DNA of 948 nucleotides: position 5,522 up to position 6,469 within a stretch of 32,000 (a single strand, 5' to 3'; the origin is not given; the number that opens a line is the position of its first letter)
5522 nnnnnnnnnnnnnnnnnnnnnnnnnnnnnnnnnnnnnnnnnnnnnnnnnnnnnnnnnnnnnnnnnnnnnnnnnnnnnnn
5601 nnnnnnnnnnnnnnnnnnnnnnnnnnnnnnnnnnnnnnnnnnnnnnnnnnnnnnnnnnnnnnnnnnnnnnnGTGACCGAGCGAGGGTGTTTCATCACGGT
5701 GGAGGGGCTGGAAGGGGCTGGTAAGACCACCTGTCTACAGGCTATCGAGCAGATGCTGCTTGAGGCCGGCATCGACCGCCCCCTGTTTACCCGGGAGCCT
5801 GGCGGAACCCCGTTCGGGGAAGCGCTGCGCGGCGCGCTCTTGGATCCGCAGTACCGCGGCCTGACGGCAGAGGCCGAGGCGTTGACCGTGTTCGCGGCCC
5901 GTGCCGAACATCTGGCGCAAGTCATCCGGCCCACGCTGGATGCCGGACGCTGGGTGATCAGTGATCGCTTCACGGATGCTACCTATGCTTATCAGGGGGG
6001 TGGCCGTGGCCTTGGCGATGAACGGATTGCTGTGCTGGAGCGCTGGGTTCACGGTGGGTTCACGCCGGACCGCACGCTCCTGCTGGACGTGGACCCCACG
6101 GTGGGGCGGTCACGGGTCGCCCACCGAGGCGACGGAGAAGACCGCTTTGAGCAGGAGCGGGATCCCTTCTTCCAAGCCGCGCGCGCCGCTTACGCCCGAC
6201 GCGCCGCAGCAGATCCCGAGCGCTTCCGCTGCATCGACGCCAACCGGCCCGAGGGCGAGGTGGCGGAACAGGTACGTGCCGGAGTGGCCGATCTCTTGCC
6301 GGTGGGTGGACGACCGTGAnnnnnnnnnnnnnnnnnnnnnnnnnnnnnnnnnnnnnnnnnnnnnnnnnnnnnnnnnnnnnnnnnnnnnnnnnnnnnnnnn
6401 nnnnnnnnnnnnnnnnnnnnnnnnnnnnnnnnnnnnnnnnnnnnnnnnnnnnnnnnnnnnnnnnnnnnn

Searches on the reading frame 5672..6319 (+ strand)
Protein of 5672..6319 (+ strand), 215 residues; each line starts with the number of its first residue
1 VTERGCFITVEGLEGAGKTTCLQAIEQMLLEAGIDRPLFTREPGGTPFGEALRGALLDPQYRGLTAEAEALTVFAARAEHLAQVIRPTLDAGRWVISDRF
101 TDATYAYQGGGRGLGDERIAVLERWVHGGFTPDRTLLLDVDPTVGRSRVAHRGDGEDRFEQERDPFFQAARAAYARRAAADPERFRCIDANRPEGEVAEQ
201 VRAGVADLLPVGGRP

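Call 7: search_protein_families(library=ncbifam, proteins=[window:5672-6319:+])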
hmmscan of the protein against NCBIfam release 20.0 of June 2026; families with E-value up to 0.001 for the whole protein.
window:5672-6319:+ (215 aa): 2 families
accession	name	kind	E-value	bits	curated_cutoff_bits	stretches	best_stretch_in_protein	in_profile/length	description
TIGR00041.1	DTMP_kinase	equivalog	1.9e-44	151.7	83.25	1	4-200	3-195/196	dTMP kinase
NF005923.0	PRK07933.1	equivalog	8.3e-10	38.4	193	1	7-200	2-206/213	dTMP kinase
